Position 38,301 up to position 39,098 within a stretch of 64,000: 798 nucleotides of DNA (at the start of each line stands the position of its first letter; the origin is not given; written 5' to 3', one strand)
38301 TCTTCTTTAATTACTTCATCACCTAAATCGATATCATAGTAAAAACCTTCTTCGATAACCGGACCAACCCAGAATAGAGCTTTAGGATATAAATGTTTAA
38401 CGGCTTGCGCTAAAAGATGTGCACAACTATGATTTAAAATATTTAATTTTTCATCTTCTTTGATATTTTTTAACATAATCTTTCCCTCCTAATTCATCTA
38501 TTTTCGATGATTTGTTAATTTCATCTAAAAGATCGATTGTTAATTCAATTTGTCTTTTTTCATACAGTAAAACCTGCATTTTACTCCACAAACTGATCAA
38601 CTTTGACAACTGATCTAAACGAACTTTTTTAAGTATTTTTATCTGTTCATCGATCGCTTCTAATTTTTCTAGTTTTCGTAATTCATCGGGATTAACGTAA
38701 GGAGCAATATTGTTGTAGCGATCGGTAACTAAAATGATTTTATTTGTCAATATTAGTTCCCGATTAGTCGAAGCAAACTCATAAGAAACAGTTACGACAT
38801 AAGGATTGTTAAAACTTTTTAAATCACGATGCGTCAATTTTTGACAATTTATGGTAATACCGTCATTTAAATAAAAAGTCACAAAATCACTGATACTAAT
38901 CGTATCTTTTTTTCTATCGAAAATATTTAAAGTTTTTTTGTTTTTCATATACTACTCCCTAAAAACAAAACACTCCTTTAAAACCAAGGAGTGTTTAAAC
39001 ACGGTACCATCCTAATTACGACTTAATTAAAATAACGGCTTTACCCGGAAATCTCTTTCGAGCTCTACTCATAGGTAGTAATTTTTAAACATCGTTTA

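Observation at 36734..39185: Threonine-type T-box controls an unknown 165-aa ORF that overlaps an N1(TGS)-less thrS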

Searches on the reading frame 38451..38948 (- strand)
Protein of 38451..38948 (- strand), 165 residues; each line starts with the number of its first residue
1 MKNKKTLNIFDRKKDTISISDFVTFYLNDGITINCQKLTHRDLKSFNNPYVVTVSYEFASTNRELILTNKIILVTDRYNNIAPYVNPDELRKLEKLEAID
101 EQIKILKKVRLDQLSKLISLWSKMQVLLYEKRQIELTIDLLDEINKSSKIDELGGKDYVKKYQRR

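Call 7: search_protein_families(library=pfam, proteins=[window:38451-38948:-], max_evalue=1)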
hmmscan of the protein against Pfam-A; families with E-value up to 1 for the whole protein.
window:38451-38948:- (165 aa): 2 families
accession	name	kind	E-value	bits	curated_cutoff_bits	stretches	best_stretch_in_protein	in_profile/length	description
PF08908.16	MesX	-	0.018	14.6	25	1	61-118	37-94/323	Putative oxygenase MesX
PF20391.3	DUF6686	-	0.029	14.8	23.9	1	37-106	35-105/117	Family of unknown function (DUF6686)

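Call 8: search_protein_families(library=ncbifam, proteins=[window:38451-38948:-], max_evalue=1)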
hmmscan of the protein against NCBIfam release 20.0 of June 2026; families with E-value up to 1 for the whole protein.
window:38451-38948:- (165 aa): 0 families

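Call 9: find_homologous_proteins(query=window:38451-38948:-, max_evalue=0.01)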
Query window:38451-38948:- (165 aa): 31 proteins with E <= 0.01 among 81 candidates.
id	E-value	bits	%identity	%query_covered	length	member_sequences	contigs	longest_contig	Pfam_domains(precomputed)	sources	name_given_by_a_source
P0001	1.6e-98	345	100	100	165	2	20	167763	-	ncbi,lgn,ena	-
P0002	1.6e-83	296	87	98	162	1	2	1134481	-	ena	-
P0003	7.5e-83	294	85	98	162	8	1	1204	-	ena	-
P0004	2.5e-76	273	80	98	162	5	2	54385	-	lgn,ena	-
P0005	2.4e-75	270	80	98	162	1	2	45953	-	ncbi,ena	-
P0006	2.6e-75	270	79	98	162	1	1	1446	-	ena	-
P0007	5.2e-75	269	79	98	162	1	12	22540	-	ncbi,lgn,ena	-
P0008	7.6e-74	265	78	98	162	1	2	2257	-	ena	-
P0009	1.7e-73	264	78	98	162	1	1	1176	-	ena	-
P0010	2.9e-73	263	78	98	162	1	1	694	-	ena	-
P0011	5.2e-66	239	69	98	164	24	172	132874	-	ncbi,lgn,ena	-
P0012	1.8e-65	238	68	99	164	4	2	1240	-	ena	-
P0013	1.0e-64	235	70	96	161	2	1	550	-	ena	-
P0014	3.4e-63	230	66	99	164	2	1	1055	-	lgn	-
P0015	6.7e-63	229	66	97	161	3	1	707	-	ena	-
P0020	1.1e-61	225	68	97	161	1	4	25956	-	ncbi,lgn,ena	-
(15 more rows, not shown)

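Call 11: find_related_loci(query=A1, collection=genome_contigs, flank=4000)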
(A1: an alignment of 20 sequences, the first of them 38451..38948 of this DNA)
Query A1 (165 aa) in genome_contigs; peptide patterns used: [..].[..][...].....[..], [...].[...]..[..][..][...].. (x = any residue, [..] = any of these).
49 stretches matched a pattern; 14 encode a relative of the query (tblastn E <= 1e-3); 14 distinct loci.
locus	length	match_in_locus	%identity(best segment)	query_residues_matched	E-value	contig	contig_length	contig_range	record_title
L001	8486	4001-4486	79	1-162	2e-83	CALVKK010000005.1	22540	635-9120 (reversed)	MAG: uncultured Bacilli bacterium isolate BRZ_NT__bin8 genome assembly, contig: BRZ_NT__NODE_2895_length_22540_cov_4.297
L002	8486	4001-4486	69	4-165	2e-73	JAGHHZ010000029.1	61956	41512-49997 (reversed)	MAG: Bacilli bacterium isolate MAG.35 k127_1202681, whole genome shotgun sequence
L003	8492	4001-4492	64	1-165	1e-69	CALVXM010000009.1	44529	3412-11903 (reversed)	MAG: uncultured Bacilli bacterium isolate BRZ_SN__bin108 genome assembly, contig: BRZ_SN__NODE_1029_length_44529_cov_7.2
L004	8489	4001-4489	64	3-165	5e-69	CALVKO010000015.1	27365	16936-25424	MAG: uncultured Bacilli bacterium isolate BRZ_EG__bin97 genome assembly, contig: BRZ_EG__NODE_2304_length_27365_cov_18.1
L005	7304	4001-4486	64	3-164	1e-68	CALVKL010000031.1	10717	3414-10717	MAG: uncultured Bacilli bacterium isolate BRZ_CP__bin28 genome assembly, contig: BRZ_CP__NODE_7800_length_10717_cov_9.14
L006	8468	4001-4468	65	4-159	1e-67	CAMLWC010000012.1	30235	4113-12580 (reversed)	MAG: uncultured Tenericutes bacterium isolate ERR4303194_bin.18_MetaWRAP_v1.1_MAG genome assembly, contig: NODE_1115_len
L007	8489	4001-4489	63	3-165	5e-68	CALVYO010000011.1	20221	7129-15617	MAG: uncultured Bacilli bacterium isolate BRZ_DM__bin25 genome assembly, contig: BRZ_DM__NODE_3602_length_20221_cov_7.58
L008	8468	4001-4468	65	4-159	2e-66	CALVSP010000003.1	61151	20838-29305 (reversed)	MAG: uncultured Bacilli bacterium isolate BRZ_AF__bin76 genome assembly, contig: BRZ_AF__NODE_863_length_61151_cov_10.37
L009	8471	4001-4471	64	3-159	2e-65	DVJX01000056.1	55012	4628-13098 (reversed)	MAG TPA_asm: Candidatus Faecisoma merdavium isolate 6595 CHK47__C157429_L55012_ERR2241733, whole genome shotgun sequence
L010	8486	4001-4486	66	4-165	4e-65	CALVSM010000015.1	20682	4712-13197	MAG: uncultured Bacilli bacterium isolate BRZ_AH__bin14 genome assembly, contig: BRZ_AH__NODE_3914_length_20682_cov_7.37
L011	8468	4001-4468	61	4-159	1e-62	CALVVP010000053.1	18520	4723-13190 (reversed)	MAG: uncultured Bacilli bacterium isolate E07__bin197 genome assembly, contig: E07__k127_2996151, whole genome shotgun s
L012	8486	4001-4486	52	4-165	3e-56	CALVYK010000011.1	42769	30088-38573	MAG: uncultured Bacilli bacterium isolate BRZ_AM__bin79 genome assembly, contig: BRZ_AM__NODE_1034_length_42769_cov_23.2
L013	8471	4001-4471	50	3-159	1e-53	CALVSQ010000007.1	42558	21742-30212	MAG: uncultured Bacilli bacterium isolate BRZ_PA__bin23 genome assembly, contig: BRZ_PA__NODE_1226_length_42558_cov_32.3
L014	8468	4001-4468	60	4-159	6e-62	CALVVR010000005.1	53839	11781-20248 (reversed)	MAG: uncultured Bacilli bacterium isolate BRZ_PE__bin58 genome assembly, contig: BRZ_PE__NODE_842_length_53839_cov_7.963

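Call 19: predict_structure(alignment_id=A1)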
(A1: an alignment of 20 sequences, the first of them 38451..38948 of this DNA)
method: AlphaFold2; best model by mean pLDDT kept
length: 165 residues; sequences in the alignment: 20
mean_pLDDT: 70.6   pTM: 0.33
mean pLDDT of the five models: 70.6, 64.4, 63.3, 63.0, 60.5
residues with pLDDT >= 90: 36; 70-90: 27; 50-70: 86; < 50: 16
segments of 3 or more residues with pLDDT < 50: 1-15
pLDDT, mean of each block of 10 residues (from residue 1): 37 52 65 63 63 66 60 64 67 78 90 94 96 94 77 68 59
secondary structure, 60 per line:
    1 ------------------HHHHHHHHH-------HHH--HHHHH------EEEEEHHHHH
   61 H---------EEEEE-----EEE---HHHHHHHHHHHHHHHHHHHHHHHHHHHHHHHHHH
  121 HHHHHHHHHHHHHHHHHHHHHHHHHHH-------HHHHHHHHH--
elements in order: H19-27 H40-44 E51-55 H56-61 E71-75 E81-83 H87-147 H155-163
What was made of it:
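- Tried and rejected: AF2 with only the 20 close homologues gave a poor N-domain (pLDDT about 60, call 19), so that model was not used.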

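Call 20: search_protein_representatives(alignment_id=A1)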
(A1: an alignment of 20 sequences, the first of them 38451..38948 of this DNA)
Query: 20 sequences, 164 profile positions. Proteins with E-value up to 0.001 (for the whole library): 163; up to 1e-10: 47; up to 1e-30: 3. The best 150 are listed.
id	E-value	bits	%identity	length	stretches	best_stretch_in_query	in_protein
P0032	9.0e-75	266.3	-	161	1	1-161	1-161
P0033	7.0e-66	237.4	-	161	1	1-161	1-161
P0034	8.5e-39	149.4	-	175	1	6-161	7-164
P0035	6.2e-28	114.0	-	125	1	64-161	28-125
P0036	1.2e-27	113.1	-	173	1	3-163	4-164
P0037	1.3e-27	113.0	-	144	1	3-127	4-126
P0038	1.1e-26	110.0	-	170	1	2-160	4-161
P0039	5.7e-23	97.9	-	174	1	4-122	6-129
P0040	7.2e-23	97.6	-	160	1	1-156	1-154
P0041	7.6e-23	97.5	-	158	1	9-131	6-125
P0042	1.3e-22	96.7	-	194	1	12-153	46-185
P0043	1.6e-21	93.2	-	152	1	12-121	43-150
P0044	2.0e-21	92.9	-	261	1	6-158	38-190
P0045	4.0e-21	91.9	-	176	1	5-149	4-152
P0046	4.9e-21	91.6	-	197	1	11-161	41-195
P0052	4.9e-19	85.1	-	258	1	13-146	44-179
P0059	3.2e-17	79.2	-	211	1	5-153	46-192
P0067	3.2e-13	66.2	-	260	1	14-135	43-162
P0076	4.9e-11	59.1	-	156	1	14-152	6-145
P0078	5.3e-11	59.0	-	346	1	14-152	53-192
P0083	4.1e-10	56.1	-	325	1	12-151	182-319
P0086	7.9e-10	55.2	-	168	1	14-150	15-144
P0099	2.9e-08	50.1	-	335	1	11-147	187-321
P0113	1.6e-06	44.4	-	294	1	14-91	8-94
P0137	1.7e-05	41.1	-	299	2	36-152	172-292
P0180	4.5e-04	36.4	-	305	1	8-136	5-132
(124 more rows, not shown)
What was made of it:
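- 31 close clusters (call 9) and 163 clusters at 50% identity (call 20).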

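Call 22: search_protein_families(library=pfam, proteins=[P0034, P0038, P0044, P0052, P0078, P0083, P0099, P0113, P0137, P0180], max_evalue=0.1)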
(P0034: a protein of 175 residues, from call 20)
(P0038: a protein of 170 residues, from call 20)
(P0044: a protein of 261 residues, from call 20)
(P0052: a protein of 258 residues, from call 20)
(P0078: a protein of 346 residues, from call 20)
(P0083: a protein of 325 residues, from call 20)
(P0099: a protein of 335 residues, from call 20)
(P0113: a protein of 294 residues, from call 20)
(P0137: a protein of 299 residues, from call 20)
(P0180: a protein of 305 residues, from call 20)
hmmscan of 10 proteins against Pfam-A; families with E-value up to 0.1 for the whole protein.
P0034 (175 aa): 0 families

P0038 (170 aa): 0 families

P0044 (261 aa): 1 family
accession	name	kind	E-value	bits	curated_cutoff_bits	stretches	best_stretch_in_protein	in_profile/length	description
PF24466.1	DUF7578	-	0.05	13.7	27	0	107-132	33-59/65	Domain of unknown function (DUF7578)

P0052 (258 aa): 0 families

P0078 (346 aa): 1 family
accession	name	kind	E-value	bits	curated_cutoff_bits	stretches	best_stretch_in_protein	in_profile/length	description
PF14407.11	Frankia_peptide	-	0.065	14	48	0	209-245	11-48/63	Ribosomally synthesized peptide prototyped by Frankia Franean1_4349.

P0083 (325 aa): 0 families

P0099 (335 aa): 0 families

P0113 (294 aa): 0 families

P0137 (299 aa): 1 family
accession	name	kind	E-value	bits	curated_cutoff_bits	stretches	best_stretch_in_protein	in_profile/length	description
PF09690.15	PYST-C1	-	0.041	14.3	25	1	45-66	26-48/55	Plasmodium yoelii subtelomeric region (PYST-C1)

P0180 (305 aa): 0 families

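Call 23: search_protein_families(library=phrogs, proteins=[window:38451-38948:-, P0034, P0038, P0044, P0052, P0078, P0083, P0099, P0113, P0180], max_evalue=0.1)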
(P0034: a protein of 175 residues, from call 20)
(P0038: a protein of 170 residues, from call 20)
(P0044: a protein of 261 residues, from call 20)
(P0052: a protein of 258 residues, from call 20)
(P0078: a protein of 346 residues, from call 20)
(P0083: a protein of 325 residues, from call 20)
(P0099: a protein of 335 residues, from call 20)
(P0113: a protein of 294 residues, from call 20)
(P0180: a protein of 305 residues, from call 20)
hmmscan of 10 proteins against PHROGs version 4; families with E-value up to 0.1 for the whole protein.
window:38451-38948:- (165 aa): 1 family
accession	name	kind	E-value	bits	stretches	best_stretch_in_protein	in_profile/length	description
phrog_17236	-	DNA, RNA and nucleotide metabolism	0.012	15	1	3-130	224-349/646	DNA primase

P0034 (175 aa): 0 families

P0038 (170 aa): 0 families

P0044 (261 aa): 2 families
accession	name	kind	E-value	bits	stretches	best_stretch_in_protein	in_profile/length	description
phrog_8359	-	unknown function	0.0028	18.2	0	159-202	61-104/217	-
phrog_21810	-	unknown function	0.047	14.8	1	157-208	18-69/125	-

P0052 (258 aa): 0 families

P0078 (346 aa): 1 family
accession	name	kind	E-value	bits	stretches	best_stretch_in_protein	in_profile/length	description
phrog_4331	-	unknown function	0.091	13.8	0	262-284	26-48/68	-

P0083 (325 aa): 1 family
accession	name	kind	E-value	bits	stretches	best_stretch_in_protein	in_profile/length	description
phrog_10757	-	unknown function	0.058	14.6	0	166-181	30-45/55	-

P0099 (335 aa): 0 families

P0113 (294 aa): 1 family
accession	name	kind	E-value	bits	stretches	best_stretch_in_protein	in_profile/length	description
phrog_21779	-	head and packaging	0.053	14.4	0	169-223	150-204/235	minor head protein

P0180 (305 aa): 1 family
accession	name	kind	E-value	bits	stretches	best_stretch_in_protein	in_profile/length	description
phrog_11950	-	unknown function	0.03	15.4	1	202-260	14-73/76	-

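Call 26: search_solved_structures(query=A3, max_evalue=10, show_alignments=2)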
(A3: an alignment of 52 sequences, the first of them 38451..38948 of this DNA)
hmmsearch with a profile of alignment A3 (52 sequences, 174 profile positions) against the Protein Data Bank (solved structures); distinct sequences matched with E-value up to 10: 17.
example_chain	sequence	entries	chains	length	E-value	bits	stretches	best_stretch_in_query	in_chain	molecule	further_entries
6een_D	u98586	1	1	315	0.0024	20.6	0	89-146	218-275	Designer Pentatricopeptide Protein dPPR10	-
7w75_C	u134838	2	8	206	0.14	14.8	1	88-155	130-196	E3 ubiquitin-protein ligase BRE1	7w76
7bgf_A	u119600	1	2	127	0.25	14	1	97-163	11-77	DNA endonuclease RBBP8,CtIP/RBBP8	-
9vzc_B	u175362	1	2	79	0.65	12.7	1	82-123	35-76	Addiction module antidote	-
8c0d_B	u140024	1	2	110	0.79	12.4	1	56-95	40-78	DDRGK domain-containing protein 1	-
9t1r_B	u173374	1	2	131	0.91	12.2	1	71-99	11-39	Protein inturned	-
3u88_C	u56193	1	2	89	1.4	11.6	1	95-163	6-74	Lens epithelium-derived growth factor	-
9bw9_G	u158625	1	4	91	1.4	11.6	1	95-163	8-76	PC4 and SFRS1-interacting protein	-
3f9k_C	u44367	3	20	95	1.6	11.4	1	95-163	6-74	PC4 and SFRS1-interacting protein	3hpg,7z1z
5vgz_E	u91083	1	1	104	1.8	11.2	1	90-154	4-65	26S proteasome regulatory subunit 10B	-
3hph_E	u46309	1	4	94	1.9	11.2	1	95-163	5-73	PC4 and SFRS1-interacting protein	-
8z0c_A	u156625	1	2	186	3.2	10.4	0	95-165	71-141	TetR family transcriptional regulator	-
8wp6_A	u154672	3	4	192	3.4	10.3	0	95-165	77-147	TetR family transcriptional regulator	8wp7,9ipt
5cwb_A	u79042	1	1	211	4.9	9.8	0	95-146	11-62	Designed helical repeat protein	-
11hk_A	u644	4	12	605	7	9.3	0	101-146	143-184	E-FICS-v3 | Spike protein S2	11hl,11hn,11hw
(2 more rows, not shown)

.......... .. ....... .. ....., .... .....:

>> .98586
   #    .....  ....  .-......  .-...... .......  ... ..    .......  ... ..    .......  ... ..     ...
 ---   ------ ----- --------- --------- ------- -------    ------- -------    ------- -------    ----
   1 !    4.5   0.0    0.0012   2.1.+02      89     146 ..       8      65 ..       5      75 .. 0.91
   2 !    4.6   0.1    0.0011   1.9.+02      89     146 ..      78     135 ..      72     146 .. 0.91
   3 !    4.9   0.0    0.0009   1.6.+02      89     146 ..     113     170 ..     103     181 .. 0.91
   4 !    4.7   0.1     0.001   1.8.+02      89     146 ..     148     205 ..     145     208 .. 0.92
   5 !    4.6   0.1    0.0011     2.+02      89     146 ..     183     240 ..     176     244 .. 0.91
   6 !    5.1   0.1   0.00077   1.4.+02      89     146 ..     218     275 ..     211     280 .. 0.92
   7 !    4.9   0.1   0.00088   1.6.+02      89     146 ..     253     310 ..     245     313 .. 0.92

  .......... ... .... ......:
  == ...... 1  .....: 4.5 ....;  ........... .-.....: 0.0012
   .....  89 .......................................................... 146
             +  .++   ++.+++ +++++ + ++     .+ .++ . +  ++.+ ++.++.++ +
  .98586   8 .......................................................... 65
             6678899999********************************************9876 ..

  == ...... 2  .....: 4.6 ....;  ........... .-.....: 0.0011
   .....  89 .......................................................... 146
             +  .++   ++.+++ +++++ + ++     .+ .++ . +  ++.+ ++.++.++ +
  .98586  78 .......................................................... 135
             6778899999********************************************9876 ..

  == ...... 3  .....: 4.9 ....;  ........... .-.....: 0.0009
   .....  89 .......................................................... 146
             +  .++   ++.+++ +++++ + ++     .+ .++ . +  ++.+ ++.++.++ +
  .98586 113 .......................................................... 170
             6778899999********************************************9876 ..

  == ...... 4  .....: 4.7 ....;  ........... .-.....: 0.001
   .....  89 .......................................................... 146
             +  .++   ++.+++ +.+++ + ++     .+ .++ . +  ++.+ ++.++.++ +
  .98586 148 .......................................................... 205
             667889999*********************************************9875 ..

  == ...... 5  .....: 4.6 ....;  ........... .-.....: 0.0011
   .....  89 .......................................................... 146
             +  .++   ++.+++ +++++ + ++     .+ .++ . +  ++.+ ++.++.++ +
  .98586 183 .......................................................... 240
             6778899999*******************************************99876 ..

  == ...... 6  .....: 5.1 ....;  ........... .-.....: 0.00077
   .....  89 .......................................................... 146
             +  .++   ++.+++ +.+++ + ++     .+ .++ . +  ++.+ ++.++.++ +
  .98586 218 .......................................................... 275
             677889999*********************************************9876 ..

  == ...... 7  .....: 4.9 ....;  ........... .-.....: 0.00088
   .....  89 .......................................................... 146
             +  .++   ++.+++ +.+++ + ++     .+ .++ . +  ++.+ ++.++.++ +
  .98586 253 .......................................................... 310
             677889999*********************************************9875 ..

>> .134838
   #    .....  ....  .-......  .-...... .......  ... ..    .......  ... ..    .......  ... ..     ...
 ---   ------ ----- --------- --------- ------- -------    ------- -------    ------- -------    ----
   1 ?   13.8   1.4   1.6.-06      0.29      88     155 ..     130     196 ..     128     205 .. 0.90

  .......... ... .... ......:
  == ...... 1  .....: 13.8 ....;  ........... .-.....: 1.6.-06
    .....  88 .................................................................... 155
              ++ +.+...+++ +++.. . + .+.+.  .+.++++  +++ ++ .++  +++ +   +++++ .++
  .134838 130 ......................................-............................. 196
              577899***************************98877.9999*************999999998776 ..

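Call 27: find_encoding_contigs(protein=P0034, flank=5000, max_places=3)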
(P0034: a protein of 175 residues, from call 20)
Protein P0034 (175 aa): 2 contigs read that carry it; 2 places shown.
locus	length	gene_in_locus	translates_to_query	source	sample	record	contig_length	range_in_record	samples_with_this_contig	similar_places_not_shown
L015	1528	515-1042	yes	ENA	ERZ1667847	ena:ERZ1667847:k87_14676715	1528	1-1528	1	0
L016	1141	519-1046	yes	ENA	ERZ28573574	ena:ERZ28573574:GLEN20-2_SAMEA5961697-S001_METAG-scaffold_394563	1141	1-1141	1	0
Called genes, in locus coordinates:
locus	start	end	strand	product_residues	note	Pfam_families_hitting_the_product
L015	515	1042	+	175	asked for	-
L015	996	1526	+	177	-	?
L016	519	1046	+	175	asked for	-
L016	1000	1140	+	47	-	?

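Call 28: find_encoding_contigs(protein=P0044, flank=5000, max_places=3)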
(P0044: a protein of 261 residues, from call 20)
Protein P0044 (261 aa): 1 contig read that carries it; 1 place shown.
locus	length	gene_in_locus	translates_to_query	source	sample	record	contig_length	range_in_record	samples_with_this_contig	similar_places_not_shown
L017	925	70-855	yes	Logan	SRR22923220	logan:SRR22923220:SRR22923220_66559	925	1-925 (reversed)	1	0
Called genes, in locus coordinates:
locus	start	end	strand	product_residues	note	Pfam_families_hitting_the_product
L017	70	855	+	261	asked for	-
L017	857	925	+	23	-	?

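Call 33: find_encoding_contigs(protein=P0083, flank=5000, max_places=3)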
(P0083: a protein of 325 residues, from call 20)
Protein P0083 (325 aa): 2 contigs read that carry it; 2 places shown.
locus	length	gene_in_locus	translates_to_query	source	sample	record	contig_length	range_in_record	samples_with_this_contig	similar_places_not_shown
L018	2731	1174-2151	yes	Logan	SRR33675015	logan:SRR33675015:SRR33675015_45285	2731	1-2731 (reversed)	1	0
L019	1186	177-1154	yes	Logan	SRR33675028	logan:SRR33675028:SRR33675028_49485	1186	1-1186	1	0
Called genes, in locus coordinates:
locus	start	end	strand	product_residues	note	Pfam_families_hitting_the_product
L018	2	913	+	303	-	?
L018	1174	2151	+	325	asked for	-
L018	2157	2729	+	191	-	?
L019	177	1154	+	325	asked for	-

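Call 34: find_encoding_contigs(protein=P0067, flank=5000, max_places=3)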
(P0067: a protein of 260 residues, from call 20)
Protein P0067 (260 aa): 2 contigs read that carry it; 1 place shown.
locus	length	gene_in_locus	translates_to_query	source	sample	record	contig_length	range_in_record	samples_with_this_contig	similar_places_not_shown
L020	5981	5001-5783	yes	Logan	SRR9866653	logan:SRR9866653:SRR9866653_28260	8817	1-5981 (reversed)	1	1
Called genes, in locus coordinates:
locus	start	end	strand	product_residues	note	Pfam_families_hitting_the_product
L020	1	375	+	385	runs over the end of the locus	PF01098:FTSW_RODA_SPOVE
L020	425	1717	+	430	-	PF25888:WHD_DnaB, PF07261:DnaB_2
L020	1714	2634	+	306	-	PF01695:IstB_IS21 (weak), PF03969:AFG1_ATPase (weak), PF00308:Bac_DnaA (weak)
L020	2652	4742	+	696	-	-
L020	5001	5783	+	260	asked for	-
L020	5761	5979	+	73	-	?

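Call 35: find_encoding_contigs(protein=P0113, flank=5000, max_places=3)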
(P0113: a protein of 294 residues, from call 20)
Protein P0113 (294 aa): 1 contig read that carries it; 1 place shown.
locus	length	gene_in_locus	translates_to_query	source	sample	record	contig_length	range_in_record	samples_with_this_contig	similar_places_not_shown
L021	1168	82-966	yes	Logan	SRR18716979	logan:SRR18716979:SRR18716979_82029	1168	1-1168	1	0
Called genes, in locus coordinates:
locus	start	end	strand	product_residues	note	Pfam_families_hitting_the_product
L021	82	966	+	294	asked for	-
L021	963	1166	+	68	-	?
